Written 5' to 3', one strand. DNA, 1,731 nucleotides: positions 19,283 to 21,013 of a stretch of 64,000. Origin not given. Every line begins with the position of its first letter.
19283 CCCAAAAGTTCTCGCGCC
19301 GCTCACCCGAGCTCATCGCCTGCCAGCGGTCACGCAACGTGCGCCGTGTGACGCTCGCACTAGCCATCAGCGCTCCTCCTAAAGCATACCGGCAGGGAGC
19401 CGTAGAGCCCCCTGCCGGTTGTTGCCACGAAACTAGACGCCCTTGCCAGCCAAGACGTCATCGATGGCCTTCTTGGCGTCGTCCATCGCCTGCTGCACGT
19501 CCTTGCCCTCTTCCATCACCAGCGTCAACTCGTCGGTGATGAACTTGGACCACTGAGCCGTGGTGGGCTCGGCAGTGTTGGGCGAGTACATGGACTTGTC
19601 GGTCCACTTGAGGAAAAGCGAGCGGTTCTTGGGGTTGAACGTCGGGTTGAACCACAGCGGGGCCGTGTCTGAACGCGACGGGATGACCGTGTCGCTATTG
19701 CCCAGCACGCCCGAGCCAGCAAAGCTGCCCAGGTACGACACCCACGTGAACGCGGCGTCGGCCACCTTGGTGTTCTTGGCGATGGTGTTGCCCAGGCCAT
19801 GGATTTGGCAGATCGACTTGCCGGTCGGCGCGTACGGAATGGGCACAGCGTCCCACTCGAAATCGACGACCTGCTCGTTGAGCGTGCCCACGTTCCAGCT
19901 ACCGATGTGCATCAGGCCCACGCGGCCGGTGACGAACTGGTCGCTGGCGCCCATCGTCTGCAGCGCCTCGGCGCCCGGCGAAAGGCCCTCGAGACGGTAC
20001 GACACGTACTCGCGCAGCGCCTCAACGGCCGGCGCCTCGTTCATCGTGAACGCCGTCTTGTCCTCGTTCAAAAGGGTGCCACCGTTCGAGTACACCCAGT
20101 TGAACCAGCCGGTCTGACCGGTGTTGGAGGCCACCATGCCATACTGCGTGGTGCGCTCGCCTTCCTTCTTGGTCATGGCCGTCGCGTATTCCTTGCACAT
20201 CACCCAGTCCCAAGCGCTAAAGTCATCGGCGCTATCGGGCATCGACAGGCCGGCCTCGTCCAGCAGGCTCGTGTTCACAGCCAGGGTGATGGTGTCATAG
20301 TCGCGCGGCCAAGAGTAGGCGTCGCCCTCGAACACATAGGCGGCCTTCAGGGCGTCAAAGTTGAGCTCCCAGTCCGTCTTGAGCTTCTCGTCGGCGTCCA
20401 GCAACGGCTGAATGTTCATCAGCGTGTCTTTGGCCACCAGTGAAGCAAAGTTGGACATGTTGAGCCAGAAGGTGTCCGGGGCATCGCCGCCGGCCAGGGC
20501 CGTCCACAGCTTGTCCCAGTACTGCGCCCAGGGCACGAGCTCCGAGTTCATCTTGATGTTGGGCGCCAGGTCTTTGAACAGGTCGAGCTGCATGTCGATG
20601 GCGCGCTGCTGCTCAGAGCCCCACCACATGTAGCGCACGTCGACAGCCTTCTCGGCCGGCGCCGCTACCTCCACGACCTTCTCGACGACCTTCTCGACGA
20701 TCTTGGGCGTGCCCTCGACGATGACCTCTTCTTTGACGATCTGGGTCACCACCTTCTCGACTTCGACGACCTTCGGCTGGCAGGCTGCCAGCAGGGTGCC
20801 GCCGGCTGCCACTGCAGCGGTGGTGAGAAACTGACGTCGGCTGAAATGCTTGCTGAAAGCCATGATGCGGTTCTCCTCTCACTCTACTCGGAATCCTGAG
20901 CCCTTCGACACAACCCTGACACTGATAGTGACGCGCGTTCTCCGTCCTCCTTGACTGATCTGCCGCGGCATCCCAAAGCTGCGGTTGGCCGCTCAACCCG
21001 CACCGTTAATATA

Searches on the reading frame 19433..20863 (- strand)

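Call 9: search_protein_families(library=pfam, proteins=[window:19433-20863:-], max_evalue=0.001)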
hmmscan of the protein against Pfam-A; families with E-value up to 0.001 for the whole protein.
window:19433-20863:- (476 aa): 1 family
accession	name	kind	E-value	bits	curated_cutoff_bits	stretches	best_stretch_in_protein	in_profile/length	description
PF10518.14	TAT_signal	-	0.00052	20.3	22.7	1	7-26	2-21/21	TAT (twin-arginine translocation) pathway signal sequence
